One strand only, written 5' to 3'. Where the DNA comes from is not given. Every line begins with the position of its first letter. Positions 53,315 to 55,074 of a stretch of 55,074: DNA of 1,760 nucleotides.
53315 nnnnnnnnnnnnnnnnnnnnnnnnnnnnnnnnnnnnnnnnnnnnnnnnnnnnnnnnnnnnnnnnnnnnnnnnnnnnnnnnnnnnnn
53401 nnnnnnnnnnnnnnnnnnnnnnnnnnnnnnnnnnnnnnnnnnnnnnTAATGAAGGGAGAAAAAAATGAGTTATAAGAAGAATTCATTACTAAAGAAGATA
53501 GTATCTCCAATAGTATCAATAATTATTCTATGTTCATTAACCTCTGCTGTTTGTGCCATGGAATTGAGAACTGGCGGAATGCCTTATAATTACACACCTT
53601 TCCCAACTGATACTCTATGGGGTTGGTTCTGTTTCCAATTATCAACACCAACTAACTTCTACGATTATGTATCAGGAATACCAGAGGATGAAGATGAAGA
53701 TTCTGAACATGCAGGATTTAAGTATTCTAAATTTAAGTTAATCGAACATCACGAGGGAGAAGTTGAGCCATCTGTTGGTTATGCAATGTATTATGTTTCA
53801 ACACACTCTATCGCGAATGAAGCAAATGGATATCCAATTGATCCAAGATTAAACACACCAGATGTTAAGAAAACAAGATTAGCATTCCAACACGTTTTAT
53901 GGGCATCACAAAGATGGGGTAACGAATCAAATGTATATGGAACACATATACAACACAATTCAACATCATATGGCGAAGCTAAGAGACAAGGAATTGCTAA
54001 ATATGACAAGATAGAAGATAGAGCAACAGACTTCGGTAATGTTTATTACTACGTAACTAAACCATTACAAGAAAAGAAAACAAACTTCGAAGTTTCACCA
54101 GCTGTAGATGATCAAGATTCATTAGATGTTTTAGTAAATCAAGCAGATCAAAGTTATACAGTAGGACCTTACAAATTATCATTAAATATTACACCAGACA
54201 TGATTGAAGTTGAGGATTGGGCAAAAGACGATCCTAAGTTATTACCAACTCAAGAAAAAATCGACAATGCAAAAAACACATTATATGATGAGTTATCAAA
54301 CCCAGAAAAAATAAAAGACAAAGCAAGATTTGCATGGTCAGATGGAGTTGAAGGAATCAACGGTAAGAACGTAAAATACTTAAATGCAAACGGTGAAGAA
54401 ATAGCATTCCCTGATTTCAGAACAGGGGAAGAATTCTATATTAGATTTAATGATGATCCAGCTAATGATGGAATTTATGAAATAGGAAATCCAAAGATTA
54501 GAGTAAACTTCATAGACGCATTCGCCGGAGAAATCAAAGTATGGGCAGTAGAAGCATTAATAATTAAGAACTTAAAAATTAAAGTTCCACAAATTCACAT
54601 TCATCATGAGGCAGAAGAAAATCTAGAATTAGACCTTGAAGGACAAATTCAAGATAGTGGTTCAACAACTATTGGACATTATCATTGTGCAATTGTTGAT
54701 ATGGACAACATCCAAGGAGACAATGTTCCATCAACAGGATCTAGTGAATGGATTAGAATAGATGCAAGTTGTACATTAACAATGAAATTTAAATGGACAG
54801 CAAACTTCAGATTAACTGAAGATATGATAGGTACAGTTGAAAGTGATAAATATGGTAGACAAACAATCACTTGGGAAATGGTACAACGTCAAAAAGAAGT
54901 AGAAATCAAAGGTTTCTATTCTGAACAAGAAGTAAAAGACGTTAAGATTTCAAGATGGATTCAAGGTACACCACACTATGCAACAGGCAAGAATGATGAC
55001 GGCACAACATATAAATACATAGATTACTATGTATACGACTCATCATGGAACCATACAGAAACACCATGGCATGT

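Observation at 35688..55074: Tandem, diverged duplication of a two-gene giant surface-protein module (A1-B1, A2-B2)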

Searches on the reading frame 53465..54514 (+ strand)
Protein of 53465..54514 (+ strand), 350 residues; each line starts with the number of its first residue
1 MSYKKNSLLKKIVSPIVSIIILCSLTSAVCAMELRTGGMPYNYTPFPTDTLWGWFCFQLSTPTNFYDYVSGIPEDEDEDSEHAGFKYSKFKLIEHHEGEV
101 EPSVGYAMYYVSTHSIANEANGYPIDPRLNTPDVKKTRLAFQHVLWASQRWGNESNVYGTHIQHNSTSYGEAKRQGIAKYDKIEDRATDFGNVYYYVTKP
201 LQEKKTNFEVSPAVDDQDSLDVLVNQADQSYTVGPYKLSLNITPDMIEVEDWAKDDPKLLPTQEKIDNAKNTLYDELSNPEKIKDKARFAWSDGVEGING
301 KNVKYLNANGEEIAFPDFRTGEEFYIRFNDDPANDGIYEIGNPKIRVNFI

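Call 68: search_protein_representatives(alignment_id=A7)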
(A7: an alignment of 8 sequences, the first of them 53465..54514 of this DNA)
Query: 8 sequences, 362 profile positions. Proteins with E-value up to 0.001 (for the whole library): 48; up to 1e-10: 33; up to 1e-30: 3. The best 48 are listed.
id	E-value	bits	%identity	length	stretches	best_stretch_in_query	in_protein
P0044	4.5e-140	483.3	-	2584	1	1-362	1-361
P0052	1.9e-99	349.7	-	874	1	2-359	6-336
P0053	1.6e-85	303.9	-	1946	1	69-358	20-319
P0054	9.3e-28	113.8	-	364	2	83-244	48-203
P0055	4.0e-27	111.7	-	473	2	102-247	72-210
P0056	1.2e-24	103.5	-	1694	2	10-248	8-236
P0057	1.4e-24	103.3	-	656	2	96-246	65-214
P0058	2.8e-24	102.4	-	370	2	89-251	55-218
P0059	4.0e-24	101.9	-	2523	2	99-251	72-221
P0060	1.5e-23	100.0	-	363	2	70-248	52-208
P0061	1.7e-23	99.8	-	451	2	50-249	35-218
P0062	1.9e-20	89.8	-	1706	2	103-249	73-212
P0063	3.8e-20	88.8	-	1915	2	266-357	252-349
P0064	6.8e-19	84.7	-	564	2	104-358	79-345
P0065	1.2e-18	83.9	-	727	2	101-277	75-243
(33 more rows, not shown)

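Call 70: search_protein_families(library=pfam, alignment_id=A8, max_evalue=0.01)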
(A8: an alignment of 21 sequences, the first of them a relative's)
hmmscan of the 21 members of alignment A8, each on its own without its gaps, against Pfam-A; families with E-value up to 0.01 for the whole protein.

A. member 1, P0053 (1946 aa): 0 families

B. families by the number of members that match (of 21 scanned): 7 families
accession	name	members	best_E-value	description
PF17210.9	SdrD_B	13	4.4e-10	SdrD B-like domain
PF13620.12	CarboxypepD_reg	12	4e-09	Carboxypeptidase regulatory-like domain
PF01060.29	TTR-52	5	0.00054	Transthyretin-like family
PF11974.14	bMG3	4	0.00069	Bacterial alpha-2-macroglobulin MG3 domain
PF00746.26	Gram_pos_anchor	1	0.00074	LPXTG cell wall anchor motif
PF22902.2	NOMO1-like_9th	1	0.004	BOS complex subunit NOMO1-like, beta sandwich domain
PF13715.12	CarbopepD_reg_2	1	0.0048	CarboxypepD_reg-like domain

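Call 78: find_encoding_contigs(protein=P0059, flank=8000, max_places=2)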
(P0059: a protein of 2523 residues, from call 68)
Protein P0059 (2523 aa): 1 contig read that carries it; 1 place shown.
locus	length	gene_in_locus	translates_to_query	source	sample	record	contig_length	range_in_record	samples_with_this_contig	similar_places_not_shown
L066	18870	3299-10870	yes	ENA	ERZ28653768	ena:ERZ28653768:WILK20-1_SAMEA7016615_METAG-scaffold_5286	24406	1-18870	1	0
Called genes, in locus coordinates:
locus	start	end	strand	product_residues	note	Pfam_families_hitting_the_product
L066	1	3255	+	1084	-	?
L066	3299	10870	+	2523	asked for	PF17210:SdrD_B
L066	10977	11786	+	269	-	-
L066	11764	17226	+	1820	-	PF05738:Cna_B, PF17210:SdrD_B (faint)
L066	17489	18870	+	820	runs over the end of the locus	PF19732:SpoIIE_N, PF13672:PP2C_2 (faint), PF07228:SpoIIE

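Call 85: search_protein_families(library=ncbifam, proteins=[window:53465-54514:+], max_evalue=10)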
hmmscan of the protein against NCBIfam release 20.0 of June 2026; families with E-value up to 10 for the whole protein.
window:53465-54514:+ (350 aa): 0 families

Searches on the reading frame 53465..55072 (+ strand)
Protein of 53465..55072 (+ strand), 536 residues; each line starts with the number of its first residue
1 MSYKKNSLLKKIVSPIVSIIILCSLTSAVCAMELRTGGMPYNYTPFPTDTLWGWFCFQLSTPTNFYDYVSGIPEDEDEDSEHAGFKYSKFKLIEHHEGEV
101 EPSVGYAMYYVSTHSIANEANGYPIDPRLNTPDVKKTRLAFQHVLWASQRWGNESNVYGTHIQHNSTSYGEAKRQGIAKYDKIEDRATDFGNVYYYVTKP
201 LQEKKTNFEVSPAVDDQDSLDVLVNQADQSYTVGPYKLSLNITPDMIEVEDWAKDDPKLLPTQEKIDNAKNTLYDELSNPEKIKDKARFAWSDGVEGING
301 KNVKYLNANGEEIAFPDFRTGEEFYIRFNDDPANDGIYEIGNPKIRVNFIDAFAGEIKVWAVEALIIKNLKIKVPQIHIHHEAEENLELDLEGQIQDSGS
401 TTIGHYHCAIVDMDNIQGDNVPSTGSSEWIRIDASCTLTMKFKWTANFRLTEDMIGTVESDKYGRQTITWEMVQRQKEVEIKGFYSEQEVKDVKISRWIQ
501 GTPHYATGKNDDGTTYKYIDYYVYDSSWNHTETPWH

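Call 9: search_protein_families(library=pfam, proteins=[window:53465-55072:+], max_evalue=0.01)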
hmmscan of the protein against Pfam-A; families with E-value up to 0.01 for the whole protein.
window:53465-55072:+ (536 aa): 0 families

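Call 10: search_protein_families(library=ncbifam, proteins=[window:53465-55072:+], max_evalue=0.01)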
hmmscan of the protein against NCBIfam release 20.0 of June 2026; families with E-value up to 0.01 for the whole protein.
window:53465-55072:+ (536 aa): 0 families

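Call 24: find_homologous_proteins(query=window:53465-55072:+, max_evalue=0.00001)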
Query window:53465-55072:+ (536 aa): 1 proteins with E <= 0.00001 among 5956 candidates.
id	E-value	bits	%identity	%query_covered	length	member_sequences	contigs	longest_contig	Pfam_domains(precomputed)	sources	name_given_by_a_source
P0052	5.1e-168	579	54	99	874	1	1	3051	PF17210.10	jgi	-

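Call 52: predict_structure(alignment_id=A5)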
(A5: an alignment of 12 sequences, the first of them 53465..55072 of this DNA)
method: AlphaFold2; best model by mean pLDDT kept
length: 536 residues; sequences in the alignment: 12
mean_pLDDT: 33.7   pTM: 0.24
mean pLDDT of the five models: 33.7, 31.8, 30.6, 30.1, 29.8
residues with pLDDT >= 90: 0; 70-90: 0; 50-70: 28; < 50: 508
segments of 3 or more residues with pLDDT < 50: 1-5, 22-303, 315-323, 325-536
pLDDT, mean of each block of 10 residues (from residue 1): 49 63 38 27 27 28 26 30 30 30 42 40 39 43 45 35 33 35 42 40 34 31 30 28 27 35 35 34 31 28 53 49 47 42 28 23 23 22 25 24 25 26 27 24 26 32 31 35 37 32 32 35 34 31
secondary structure, 60 per line:
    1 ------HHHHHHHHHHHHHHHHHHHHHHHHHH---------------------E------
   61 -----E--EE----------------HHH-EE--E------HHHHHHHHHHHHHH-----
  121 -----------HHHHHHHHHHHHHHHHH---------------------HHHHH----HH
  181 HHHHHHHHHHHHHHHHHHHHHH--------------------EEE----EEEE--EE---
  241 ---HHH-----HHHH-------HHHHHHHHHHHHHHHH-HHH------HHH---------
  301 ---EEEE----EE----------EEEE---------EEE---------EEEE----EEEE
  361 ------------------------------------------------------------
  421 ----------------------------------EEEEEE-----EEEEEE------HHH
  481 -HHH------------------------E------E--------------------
elements in order: H7-32 H102-115 H132-148 H170-174 H179-202 E223-225 E230-233 H252-255 H263-278 E304-307 E324-327 E337-339 E349-352 E357-360 E455-460 E466-471
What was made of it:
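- On Thioester-domain (TED / TIE) adhesins: The AF2 model of the B2 head, built on a 12-sequence alignment, failed (mean pLDDT 33.7, call 52).
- Tried and rejected: Structure of the B2 head: pLDDT 34, unusable, so no fold search was run on it (call 52).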
